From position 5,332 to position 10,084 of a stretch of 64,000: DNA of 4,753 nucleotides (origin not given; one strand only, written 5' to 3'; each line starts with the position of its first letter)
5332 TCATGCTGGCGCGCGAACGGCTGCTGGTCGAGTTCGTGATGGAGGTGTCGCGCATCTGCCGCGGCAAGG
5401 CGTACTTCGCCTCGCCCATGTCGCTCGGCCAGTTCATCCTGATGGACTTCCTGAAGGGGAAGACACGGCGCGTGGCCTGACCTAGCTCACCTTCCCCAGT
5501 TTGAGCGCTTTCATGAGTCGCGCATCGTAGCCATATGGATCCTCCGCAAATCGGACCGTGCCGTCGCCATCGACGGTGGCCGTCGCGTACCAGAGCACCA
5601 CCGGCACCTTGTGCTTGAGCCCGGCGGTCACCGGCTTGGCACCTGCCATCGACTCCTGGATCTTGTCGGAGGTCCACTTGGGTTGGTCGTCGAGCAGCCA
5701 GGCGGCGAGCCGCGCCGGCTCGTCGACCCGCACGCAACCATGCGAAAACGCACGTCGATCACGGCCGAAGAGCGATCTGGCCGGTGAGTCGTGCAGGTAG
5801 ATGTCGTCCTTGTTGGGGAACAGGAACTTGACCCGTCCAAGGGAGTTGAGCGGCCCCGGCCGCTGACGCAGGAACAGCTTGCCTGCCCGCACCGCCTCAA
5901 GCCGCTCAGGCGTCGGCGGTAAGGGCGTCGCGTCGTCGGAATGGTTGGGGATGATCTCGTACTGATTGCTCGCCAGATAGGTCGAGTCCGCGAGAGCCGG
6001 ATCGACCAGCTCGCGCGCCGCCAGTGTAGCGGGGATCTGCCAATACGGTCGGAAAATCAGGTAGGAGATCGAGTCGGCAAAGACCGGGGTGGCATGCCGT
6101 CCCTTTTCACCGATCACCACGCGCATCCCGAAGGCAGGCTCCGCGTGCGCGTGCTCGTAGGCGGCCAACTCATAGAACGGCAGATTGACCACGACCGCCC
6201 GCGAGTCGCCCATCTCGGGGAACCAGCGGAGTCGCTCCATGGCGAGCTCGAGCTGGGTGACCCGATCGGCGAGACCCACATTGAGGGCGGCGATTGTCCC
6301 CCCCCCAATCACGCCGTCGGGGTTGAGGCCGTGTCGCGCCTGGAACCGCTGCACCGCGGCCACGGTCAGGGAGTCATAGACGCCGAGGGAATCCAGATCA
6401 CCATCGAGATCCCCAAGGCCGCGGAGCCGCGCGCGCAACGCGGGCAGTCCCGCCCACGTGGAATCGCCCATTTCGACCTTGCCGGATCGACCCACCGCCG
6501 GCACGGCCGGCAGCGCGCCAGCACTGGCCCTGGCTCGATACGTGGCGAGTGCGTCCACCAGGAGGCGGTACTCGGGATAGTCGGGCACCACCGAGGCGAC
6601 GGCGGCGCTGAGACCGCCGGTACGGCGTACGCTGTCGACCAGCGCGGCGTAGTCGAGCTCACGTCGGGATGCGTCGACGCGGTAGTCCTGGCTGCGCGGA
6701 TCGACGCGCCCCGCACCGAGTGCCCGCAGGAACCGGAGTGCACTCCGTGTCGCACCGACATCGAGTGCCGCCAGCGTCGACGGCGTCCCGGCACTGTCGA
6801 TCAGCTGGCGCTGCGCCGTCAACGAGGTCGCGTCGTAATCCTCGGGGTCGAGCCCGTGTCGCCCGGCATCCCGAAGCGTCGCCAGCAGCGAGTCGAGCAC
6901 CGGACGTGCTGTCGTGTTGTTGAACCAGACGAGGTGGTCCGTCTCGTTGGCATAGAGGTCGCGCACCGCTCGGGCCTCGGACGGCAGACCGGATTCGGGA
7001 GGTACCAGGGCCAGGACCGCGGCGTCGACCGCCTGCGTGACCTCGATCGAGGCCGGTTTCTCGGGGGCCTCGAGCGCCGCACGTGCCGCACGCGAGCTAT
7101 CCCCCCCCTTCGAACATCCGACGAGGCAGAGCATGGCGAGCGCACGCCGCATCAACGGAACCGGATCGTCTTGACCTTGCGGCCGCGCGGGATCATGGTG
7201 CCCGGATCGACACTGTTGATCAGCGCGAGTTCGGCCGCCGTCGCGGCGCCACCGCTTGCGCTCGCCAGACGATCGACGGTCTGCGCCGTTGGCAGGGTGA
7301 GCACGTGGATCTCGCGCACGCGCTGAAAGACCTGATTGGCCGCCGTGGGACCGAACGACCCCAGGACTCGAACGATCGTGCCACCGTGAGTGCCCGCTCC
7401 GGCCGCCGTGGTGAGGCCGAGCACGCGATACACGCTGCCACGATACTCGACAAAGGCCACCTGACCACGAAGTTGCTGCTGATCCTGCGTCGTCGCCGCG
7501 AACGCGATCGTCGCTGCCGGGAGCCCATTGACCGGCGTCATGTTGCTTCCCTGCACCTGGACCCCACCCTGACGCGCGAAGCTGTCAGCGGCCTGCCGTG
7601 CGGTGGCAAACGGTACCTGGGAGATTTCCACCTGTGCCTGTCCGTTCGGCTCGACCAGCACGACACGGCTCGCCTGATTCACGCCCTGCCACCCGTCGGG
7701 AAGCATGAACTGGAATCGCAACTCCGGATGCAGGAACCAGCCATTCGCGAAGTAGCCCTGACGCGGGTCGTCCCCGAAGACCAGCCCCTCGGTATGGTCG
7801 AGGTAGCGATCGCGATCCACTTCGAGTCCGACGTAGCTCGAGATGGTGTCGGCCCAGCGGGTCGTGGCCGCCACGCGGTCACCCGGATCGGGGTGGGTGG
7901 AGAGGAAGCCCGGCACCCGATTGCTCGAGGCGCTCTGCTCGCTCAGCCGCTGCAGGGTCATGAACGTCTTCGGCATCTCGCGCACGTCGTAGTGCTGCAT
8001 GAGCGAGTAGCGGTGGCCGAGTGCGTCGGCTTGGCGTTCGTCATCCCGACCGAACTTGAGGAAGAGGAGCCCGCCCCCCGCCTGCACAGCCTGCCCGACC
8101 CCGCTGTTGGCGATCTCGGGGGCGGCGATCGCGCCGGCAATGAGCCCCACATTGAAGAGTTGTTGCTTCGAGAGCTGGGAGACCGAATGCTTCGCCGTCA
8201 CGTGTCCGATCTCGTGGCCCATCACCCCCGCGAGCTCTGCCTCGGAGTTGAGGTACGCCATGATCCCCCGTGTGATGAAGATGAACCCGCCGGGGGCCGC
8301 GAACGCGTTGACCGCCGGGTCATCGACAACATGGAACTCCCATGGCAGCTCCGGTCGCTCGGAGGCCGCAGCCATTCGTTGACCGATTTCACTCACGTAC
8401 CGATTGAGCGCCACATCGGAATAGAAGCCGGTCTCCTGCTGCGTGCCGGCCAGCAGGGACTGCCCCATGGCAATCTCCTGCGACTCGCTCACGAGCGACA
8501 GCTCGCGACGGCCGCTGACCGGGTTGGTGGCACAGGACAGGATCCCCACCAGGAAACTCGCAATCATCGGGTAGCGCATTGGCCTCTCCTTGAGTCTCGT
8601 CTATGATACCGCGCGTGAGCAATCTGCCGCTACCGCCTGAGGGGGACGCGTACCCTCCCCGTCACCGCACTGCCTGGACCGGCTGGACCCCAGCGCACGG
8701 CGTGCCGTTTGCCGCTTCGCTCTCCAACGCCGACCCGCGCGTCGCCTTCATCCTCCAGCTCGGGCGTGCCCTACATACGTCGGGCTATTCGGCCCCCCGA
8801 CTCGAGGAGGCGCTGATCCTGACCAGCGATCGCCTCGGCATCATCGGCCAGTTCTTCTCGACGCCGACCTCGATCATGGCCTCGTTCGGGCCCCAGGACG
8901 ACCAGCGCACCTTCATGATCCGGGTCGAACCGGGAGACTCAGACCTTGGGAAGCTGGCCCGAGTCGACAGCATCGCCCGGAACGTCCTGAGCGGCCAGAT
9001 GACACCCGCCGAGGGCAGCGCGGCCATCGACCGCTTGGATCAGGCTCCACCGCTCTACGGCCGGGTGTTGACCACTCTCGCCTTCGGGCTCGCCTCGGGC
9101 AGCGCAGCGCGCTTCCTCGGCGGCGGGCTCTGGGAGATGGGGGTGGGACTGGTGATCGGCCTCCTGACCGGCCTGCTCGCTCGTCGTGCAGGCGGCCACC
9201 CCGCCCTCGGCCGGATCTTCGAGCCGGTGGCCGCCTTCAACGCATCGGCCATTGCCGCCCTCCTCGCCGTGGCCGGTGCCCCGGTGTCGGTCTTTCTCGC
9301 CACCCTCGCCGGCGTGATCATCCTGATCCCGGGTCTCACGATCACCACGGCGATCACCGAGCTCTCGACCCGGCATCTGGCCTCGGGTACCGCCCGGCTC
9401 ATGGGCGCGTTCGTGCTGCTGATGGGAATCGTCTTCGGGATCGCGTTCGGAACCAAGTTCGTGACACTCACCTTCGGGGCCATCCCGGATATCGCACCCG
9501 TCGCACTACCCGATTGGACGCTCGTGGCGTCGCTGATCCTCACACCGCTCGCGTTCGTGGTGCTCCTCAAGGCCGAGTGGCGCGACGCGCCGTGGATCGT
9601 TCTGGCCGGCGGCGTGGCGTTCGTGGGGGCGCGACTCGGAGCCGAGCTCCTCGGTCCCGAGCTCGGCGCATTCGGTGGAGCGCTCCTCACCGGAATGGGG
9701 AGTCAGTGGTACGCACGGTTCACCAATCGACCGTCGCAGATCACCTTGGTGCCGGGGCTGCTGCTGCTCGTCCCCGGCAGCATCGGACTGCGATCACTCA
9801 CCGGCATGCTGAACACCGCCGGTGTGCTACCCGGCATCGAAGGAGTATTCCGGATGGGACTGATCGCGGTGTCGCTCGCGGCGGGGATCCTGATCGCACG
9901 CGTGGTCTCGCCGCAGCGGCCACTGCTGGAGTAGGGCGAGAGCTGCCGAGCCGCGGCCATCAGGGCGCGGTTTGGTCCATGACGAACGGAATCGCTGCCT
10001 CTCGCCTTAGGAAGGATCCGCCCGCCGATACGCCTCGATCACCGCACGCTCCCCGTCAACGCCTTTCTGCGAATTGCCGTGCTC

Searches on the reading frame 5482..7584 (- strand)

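Call 78: search_protein_families(library=pfam, proteins=[window:5482-7584:-], max_evalue=0.00001)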
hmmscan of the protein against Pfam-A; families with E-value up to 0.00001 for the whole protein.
window:5482-7584:- (700 aa): 3 families
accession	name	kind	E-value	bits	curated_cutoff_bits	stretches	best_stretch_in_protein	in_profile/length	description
PF20142.4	Scaffold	-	4.2e-29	102.4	24.6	1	206-346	2-139/139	Scaffold domain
PF03734.19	YkuD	-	1.5e-19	71.5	23.4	1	462-632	2-140/146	L,D-transpeptidase catalytic domain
PF01471.23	PG_binding_1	-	3.4e-12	46.8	23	1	382-434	7-57/57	Putative peptidoglycan binding domain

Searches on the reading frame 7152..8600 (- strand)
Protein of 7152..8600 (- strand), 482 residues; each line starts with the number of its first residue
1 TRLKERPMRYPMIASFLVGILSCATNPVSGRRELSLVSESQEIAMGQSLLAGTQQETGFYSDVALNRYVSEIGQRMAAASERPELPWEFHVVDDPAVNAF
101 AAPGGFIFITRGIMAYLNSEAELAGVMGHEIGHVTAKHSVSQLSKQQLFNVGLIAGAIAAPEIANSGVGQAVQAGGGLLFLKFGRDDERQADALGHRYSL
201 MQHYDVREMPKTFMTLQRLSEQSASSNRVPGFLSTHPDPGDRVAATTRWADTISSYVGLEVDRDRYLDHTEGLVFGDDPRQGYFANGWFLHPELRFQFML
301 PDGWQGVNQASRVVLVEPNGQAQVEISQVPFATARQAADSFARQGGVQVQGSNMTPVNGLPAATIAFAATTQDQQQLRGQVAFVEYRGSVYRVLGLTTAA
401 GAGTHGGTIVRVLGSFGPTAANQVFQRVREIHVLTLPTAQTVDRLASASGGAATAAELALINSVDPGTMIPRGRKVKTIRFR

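Call 78: search_protein_families(library=pfam, proteins=[window:7152-8600:-], max_evalue=0.00001)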
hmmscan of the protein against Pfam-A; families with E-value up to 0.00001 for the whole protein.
window:7152-8600:- (482 aa): 1 family
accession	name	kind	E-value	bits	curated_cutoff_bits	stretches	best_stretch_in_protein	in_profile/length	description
PF01435.24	Peptidase_M48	-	4e-38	131.6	20.3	1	66-249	4-185/186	Peptidase family M48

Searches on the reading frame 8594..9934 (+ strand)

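Call 78: search_protein_families(library=pfam, proteins=[window:8594-9934:+], max_evalue=0.00001)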
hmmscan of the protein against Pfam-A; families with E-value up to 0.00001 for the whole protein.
window:8594-9934:+ (446 aa): 2 families
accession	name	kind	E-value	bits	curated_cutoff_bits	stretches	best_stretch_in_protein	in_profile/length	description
PF06738.18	ThrE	-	7.1e-60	202.9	26.3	1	52-289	2-240/241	Putative threonine/serine exporter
PF12821.13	ThrE_2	-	7.2e-15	55.8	27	1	316-437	7-128/129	Threonine/Serine exporter, ThrE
